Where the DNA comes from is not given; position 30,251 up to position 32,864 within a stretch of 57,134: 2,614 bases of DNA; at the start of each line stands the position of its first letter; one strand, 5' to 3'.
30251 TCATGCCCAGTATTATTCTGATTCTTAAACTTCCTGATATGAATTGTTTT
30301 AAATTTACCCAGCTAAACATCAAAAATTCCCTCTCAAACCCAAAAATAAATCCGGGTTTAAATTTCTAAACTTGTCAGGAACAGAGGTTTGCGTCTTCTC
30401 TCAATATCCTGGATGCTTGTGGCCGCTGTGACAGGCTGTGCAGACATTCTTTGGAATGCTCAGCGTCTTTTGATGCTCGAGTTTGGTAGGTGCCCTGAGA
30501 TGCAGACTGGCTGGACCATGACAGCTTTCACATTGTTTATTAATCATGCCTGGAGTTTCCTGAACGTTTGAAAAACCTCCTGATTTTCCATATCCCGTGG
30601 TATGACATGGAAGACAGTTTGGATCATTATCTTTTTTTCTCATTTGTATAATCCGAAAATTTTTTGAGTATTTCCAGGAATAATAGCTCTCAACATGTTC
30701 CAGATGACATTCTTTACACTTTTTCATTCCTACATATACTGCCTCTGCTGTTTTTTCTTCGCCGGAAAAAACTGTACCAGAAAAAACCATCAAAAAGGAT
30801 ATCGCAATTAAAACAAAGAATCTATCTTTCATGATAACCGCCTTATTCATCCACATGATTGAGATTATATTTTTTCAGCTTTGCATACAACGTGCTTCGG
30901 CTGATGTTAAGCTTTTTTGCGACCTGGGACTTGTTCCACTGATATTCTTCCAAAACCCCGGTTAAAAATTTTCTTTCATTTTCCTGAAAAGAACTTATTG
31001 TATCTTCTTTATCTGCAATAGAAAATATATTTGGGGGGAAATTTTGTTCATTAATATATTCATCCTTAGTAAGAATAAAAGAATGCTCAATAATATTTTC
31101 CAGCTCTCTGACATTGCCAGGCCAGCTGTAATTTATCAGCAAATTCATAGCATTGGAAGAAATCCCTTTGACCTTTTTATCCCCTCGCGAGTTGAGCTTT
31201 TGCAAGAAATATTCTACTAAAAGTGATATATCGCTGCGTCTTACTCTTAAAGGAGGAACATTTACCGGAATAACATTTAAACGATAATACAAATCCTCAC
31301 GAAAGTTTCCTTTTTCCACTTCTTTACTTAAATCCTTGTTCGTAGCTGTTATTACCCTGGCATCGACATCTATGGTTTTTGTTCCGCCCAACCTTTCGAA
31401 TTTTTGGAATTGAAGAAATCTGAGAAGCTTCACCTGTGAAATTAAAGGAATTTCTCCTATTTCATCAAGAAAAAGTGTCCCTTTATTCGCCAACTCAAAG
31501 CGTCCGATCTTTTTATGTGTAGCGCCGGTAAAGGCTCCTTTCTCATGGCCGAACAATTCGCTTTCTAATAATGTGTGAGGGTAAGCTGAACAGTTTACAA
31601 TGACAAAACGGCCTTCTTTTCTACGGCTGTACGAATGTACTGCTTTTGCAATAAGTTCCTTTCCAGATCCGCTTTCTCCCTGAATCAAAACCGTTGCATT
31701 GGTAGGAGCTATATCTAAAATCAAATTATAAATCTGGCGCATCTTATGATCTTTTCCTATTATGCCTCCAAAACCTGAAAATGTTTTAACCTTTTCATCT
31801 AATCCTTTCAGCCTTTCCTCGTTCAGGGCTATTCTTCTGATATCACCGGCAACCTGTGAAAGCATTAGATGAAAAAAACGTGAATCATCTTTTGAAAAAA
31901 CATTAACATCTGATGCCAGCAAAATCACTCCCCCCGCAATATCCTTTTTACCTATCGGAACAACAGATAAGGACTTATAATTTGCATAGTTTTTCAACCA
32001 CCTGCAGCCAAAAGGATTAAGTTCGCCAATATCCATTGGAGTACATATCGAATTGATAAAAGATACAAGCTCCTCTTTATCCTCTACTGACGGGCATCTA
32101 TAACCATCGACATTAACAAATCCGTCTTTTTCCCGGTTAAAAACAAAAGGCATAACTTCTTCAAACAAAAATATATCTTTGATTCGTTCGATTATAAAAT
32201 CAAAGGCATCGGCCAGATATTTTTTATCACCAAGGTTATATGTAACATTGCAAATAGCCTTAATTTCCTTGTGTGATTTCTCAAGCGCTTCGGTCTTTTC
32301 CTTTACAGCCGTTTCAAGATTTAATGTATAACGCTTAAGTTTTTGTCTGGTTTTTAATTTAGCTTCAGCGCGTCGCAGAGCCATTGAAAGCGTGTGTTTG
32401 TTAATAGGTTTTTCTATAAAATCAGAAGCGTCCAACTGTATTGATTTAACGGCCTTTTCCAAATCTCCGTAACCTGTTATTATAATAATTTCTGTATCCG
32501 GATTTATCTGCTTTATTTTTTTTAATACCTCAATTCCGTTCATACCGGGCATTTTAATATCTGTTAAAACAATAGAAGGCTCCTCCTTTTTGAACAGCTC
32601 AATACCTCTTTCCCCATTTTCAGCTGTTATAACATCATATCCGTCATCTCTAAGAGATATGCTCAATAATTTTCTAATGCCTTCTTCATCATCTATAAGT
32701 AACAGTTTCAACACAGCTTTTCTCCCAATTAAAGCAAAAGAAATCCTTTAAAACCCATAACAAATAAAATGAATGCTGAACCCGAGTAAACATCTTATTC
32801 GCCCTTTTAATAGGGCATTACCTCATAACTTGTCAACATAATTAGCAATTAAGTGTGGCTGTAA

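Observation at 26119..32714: Five-gene phosphorelay operon with an internal periplasmic tetraheme cytochrome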

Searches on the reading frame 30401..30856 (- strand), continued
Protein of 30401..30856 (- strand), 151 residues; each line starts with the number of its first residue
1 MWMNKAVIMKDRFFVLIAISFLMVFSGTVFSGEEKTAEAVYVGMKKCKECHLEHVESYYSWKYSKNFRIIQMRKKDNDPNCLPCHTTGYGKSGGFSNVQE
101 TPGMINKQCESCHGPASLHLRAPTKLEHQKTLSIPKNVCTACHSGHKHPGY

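Call 36: search_solved_structures(query=A1, max_evalue=1, show_alignments=2)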
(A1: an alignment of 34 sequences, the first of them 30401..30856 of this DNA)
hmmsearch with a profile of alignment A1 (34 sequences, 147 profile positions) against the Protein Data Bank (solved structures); distinct sequences matched with E-value up to 1: 24.
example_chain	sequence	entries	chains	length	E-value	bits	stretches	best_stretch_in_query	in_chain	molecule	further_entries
1bvb_A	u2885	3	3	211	2.8e-10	43.4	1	35-112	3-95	CYTOCHROME C-554 | CYTOCHROME C554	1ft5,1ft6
6i5b_A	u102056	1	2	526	5.7e-10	42.4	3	76-141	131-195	Uncharacterized protein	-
6qvm_A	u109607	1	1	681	8.6e-06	28.8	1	75-146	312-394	Multiheme cytochrome cf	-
6r2q_A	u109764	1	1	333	0.0006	22.9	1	76-145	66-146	Cystathionine beta-synthase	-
1p2e_A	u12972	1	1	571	0.076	16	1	100-144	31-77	flavocytochrome c3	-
3us8_A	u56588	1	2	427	0.16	15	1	83-131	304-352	Isocitrate dehydrogenase [NADP]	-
1p2h_A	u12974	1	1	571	0.24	14.4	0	96-144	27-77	flavocytochrome c3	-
4rkm_A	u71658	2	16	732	0.24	14.4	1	31-64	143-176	MccA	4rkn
1d4d_A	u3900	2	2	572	0.38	13.8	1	77-144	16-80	FLAVOCYTOCHROME C FUMARATE REDUCTASE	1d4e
1d4c_A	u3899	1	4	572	0.38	13.8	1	77-144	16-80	FLAVOCYTOCHROME C FUMARATE REDUCTASE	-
2qfv_A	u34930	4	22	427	0.72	12.9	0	65-131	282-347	Isocitrate dehydrogenase [NADP]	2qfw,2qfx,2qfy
1jry_A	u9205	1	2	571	0.83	12.7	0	75-144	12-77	FLAVOCYTOCHROME C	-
1jrz_A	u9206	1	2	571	0.83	12.7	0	75-144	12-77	FLAVOCYTOCHROME C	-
2b7s_A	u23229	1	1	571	0.83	12.7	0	75-144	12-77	Fumarate reductase flavoprotein subunit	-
1jrx_A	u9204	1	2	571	0.83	12.7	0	75-144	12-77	FLAVOCYTOCHROME C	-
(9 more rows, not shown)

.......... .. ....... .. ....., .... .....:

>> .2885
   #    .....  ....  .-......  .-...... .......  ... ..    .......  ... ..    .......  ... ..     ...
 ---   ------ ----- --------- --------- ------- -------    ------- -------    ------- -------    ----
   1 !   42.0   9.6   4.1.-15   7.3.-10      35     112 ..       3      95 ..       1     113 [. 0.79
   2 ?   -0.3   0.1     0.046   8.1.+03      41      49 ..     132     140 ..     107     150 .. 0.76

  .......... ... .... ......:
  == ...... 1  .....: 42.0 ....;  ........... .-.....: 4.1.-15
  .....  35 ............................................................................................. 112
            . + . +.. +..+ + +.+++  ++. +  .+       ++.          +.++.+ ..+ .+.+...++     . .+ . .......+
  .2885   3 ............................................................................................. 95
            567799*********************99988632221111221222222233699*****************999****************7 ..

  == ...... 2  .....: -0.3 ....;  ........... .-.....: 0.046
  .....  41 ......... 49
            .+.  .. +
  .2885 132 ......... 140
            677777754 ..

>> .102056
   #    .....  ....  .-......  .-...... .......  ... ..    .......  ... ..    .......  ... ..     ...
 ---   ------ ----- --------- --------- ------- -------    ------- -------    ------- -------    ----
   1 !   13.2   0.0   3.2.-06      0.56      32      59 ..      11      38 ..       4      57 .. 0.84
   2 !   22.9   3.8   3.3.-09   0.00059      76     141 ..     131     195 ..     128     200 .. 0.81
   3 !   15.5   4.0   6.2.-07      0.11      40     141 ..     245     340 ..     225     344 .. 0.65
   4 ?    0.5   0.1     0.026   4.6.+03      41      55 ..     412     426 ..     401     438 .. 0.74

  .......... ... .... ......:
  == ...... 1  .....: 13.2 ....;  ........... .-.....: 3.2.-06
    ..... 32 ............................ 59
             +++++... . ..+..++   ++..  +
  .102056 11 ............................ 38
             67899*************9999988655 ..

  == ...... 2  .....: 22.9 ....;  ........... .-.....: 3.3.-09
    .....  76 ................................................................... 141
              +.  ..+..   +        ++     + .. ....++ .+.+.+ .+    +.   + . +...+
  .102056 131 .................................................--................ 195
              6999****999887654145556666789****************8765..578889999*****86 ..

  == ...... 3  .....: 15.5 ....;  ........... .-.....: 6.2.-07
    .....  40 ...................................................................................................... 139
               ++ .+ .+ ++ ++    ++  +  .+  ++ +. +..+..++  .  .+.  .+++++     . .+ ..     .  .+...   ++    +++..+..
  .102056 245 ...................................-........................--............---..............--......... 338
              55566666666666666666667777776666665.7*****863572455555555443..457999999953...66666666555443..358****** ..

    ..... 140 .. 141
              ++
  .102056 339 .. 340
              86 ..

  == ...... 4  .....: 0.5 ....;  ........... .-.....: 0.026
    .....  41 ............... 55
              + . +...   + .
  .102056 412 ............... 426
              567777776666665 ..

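Call 58: predict_structure(alignment_id=A1)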
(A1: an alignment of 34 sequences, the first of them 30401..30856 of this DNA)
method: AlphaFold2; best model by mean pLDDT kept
length: 151 residues; sequences in the alignment: 34
mean_pLDDT: 59.9   pTM: 0.35
mean pLDDT of the five models: 59.9, 59.6, 55.0, 52.6, 52.0
residues with pLDDT >= 90: 5; 70-90: 28; 50-70: 86; < 50: 32
segments of 3 or more residues with pLDDT < 50: 1-3, 61-69, 109-121, 146-151
pLDDT, mean of each block of 10 residues (from residue 1): 55 86 82 57 58 60 45 67 64 72 57 41 56 53 48 40
secondary structure, 60 per line:
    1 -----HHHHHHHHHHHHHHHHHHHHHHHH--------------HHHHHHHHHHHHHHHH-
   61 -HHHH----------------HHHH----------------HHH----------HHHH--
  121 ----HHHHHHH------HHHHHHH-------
elements in order: H6-29 H44-59 H62-65 H82-85 H115-118 H125-131 H138-144

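Call 62: fold_search(model_id=the predicted structure, library=pdb)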
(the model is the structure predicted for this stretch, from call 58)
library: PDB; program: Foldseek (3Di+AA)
matches with E <= 10: 1; with E <= 0.001: 0
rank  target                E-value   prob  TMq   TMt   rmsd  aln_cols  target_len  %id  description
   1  7lq5_A                8.0e+00  0.01  0.13  0.09  18.0       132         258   16  Cryo-EM structure of OmcZ nanowire from Geobacter sulfurreducens (released 2022-08-24)

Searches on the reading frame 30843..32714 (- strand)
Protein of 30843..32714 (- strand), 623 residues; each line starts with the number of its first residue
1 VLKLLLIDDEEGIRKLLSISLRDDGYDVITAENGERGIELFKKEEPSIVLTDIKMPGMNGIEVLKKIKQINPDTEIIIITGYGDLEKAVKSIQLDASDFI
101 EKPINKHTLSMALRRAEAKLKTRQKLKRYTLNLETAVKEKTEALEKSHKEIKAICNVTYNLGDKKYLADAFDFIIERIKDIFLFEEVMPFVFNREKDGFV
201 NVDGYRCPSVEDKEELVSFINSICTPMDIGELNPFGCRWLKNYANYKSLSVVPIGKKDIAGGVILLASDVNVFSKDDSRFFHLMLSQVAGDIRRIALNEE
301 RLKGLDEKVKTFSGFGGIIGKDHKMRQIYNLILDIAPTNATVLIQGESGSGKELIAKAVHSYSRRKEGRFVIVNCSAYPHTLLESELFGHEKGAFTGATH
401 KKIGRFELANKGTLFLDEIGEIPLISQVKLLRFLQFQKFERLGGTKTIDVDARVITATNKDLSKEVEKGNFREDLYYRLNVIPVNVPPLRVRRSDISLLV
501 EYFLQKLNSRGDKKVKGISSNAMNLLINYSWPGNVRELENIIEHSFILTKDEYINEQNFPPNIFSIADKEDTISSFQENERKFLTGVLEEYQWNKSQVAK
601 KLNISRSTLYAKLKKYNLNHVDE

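Call 3: search_protein_families(library=pfam, proteins=[window:30843-32714:-], max_evalue=0.01)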
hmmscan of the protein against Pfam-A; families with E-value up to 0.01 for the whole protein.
window:30843-32714:- (623 aa): 13 families
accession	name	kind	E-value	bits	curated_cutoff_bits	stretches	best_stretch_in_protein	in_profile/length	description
PF00158.32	Sigma54_activat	-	5e-71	238.3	20.2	1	318-484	1-167/168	Sigma-54 interaction domain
PF00072.30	Response_reg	-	6e-30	104.1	30.2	1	5-113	2-110/111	Response regulator receiver domain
PF25601.1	AAA_lid_14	-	3.6e-26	91.3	27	1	490-571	1-82/87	AAA+ ATPase lid domain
PF14532.12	Sigma54_activ_2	-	3.3e-17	63.5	25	1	319-489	1-138/138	Sigma-54 interaction domain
PF02954.25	HTH_8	-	1.2e-12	47.7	22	1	580-616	6-42/42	Bacterial regulatory protein, Fis family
PF20720.3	nSTAND3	-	0.0014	18.8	27.2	0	328-372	6-50/155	Novel STAND NTPase 3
PF02796.21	HTH_7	-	0.0017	18.9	23.8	1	595-614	24-43/45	Helix-turn-helix domain of resolvase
PF07728.20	AAA_5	-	0.002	18.6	22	1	342-460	2-123/139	AAA domain (dynein-related subfamily)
PF13384.12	HTH_23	-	0.0024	18.1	24.6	0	590-616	16-41/50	Homeodomain-like domain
PF18024.7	HTH_50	-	0.0025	17.9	27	0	578-619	10-50/50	Helix-turn-helix domain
PF01078.27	Mg_chelatase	-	0.0028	17.5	20.3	0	397-423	93-119/207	Magnesium chelatase, subunit ChlI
PF13191.12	AAA_16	-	0.0033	18.4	32.6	1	319-378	3-63/167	AAA ATPase domain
PF13556.12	HTH_30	-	0.0062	16.7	27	0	590-615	10-35/59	PucR C-terminal helix-turn-helix domain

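Call 4: search_protein_families(library=ncbifam, proteins=[window:30843-32714:-], max_evalue=0.01)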
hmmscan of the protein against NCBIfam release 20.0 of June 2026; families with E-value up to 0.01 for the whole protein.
window:30843-32714:- (623 aa): 121 families (the best 25 are shown)
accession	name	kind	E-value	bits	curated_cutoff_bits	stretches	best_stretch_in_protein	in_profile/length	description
NF008469.0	PRK11361.1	equivalog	5.8e-131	437.4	714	2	303-621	130-459/461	acetoacetate metabolism transcriptional regulator AtoC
TIGR02915.1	PEP_resp_reg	equivalog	5.1e-127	424.4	502.6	2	307-618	131-444/445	PEP-CTERM-box response regulator transcription factor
TIGR01818.1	ntrC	equivalog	1.7e-119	399.7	558.6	2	311-594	129-409/463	nitrogen regulation protein NR(I)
NF007689.0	PRK10365.1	equivalog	4.8e-116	388.1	760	2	305-614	129-440/441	sigma-54-dependent response regulator transcription factor ZraR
NF041552.1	TF_PrdR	equivalog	2.9e-114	382.5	795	1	296-617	245-577/577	sigma-54 dependent transcriptional regulator PrdR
TIGR01817.1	nifA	equivalog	2.2e-110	369.9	528.85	1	315-559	195-438/534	nif-specific transcriptional activator NifA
NF051870.1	NAssimRespRegNtrX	equivalog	2.8e-107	359.4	600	2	296-615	118-449/452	nitrogen assimilation response regulator NtrX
NF041946.1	LuxO_transreg_Vib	equivalog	1e-104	350.9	800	2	312-571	129-388/463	quorum-sensing sigma-54 dependent transcriptional regulator LuxO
NF011695.0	PRK15115.1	equivalog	8.9e-101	337.8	763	2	318-620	137-440/445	two-component system response regulator GlrR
NF008176.1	PRK10923.1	equivalog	2.5e-99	333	620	2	310-574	132-396/469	nitrogen regulation protein NR(I)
NF049963.1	RespRegFlgRCampy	domain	1.2e-96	324.2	750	2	319-618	137-429/429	fla regulon two-component system response regulator FlgR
NF038308.1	RNA_repair_RtcR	equivalog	6.8e-94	315.6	650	1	289-617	154-517/530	RNA repair transcriptional activator RtcR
NF003451.0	PRK05022.1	equivalog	9.8e-93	311.6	476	1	300-609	173-501/512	nitric oxide reductase transcriptional regulator NorR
NF011958.0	PRK15429.1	equivalog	2.4e-91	307.4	830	1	306-619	368-687/692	formate hydrogenlyase transcriptional activator FlhA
NF050807.1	TransRegFlbDCaul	equivalog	1.7e-89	300.7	750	1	318-559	120-361/454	sigma-54-dependent transcriptional regulator FlbD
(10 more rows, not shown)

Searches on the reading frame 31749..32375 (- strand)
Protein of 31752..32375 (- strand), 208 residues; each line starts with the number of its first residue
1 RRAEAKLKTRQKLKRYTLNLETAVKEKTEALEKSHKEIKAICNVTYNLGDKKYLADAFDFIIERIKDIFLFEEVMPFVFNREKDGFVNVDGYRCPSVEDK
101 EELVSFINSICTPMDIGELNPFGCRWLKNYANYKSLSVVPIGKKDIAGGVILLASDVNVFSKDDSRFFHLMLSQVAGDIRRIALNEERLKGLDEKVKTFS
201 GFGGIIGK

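Call 15: search_protein_families(library=ncbifam, proteins=[window:31785-32339:-], max_evalue=10)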
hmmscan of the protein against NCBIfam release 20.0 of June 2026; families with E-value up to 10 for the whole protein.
seq(185 aa): 2 families
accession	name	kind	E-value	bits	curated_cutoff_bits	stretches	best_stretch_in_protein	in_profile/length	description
NF008184.0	PRK10935.1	equivalog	0.013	14.1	553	1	5-55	226-276/565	nitrate/nitrite two-component system sensor histidine kinase NarQ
NF052640.1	CPBP_M949_0222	equivalog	0.053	13.4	220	1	109-159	150-198/213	M949_0222 family glutamic-type intramembrane endopeptidase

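Call 16: search_protein_families(library=pfam, proteins=[window:31785-32339:-], max_evalue=10)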
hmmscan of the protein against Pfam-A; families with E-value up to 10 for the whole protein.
seq(185 aa): 0 families

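Call 38: find_homologous_proteins(query=window:31749-32351:-, max_evalue=0.001)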
Query seq(201 aa) (201 aa): 1 proteins with E <= 0.001 among 337 candidates.
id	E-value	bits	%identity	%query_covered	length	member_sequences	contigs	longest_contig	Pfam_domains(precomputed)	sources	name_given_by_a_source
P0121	5.9e-24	103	74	35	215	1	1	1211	PF00072.31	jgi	jgi:YesN/AraC family two-component response regulator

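Call 41: search_solved_structures(query=A3, max_evalue=10, show_alignments=1)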
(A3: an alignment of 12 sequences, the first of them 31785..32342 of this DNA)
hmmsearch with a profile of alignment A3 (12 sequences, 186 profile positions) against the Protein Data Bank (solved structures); distinct sequences matched with E-value up to 10: 17.
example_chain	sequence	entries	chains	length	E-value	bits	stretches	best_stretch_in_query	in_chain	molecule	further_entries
3ci6_A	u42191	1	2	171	0.0013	21.6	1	24-168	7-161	Phosphoenolpyruvate-protein phosphotransferase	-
4mcw_A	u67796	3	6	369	0.011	18.6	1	24-184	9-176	Metal dependent phosphohydrolase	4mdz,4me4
2w1r_A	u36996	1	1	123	0.019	17.8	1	70-147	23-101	STAGE V SPORULATION PROTEIN T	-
2lb5_A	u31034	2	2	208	0.02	17.7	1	111-170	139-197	Sensor histidine kinase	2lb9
2k2n_A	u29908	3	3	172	0.025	17.4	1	111-169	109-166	Sensor protein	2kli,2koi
3trc_A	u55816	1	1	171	0.026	17.3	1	24-167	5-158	Phosphoenolpyruvate-protein phosphotransferase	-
3o5y_A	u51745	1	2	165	0.027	17.2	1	39-179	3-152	Sensor protein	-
8w26_A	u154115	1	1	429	0.028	17.2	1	112-175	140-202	histidine kinase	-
2w1t_A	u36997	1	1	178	0.038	16.8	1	70-147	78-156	STAGE V SPORULATION PROTEIN T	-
2w1t_B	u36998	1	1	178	0.038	16.8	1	70-147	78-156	STAGE V SPORULATION PROTEIN T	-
4g3k_A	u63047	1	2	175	0.048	16.5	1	25-166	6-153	Transcriptional regulator nlh1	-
4g3w_A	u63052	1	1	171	0.049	16.4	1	25-166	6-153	Transcriptional regulator nlh1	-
6ozb_A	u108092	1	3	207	0.13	15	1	113-174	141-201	Two-component sensor histidine kinase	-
6oza_A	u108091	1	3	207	0.14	15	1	113-174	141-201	Two-component sensor histidine kinase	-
3oov_A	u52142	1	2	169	0.21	14.4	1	115-173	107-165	Methyl-accepting chemotaxis protein, putative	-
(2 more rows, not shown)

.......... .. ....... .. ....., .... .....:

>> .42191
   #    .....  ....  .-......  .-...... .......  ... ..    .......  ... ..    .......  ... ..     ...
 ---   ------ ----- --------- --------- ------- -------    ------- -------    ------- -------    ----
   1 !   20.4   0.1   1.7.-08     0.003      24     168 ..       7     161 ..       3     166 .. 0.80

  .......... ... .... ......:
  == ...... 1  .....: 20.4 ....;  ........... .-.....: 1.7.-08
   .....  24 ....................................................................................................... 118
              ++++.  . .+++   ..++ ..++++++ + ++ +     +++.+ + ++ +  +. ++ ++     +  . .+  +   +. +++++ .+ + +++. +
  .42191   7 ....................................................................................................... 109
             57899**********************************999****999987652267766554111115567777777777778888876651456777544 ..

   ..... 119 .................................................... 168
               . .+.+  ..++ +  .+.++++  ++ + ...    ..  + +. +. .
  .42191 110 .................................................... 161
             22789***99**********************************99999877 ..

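Call 47: predict_structure(protein=window:31752-32375:-)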
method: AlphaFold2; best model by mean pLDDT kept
length: 208 residues; sequences in the alignment: 1
mean_pLDDT: 41.2   pTM: 0.28
mean pLDDT of the five models: 41.2, 40.9, 40.0, 38.4, 37.8
residues with pLDDT >= 90: 0; 70-90: 14; 50-70: 23; < 50: 171
segments of 3 or more residues with pLDDT < 50: 34-100, 102-104, 110-126, 129-208
pLDDT, mean of each block of 10 residues (from residue 1): 75 69 57 46 35 40 38 31 29 35 50 40 47 40 31 33 29 31 33 39 35
secondary structure, 60 per line:
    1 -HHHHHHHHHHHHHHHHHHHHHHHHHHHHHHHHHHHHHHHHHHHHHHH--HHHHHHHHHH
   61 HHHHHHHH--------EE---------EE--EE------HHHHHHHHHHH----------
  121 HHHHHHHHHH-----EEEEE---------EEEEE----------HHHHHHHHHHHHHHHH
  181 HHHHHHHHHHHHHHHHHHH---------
elements in order: H2-48 H51-68 H100-110 H121-130 E136-140 E150-154 H165-199
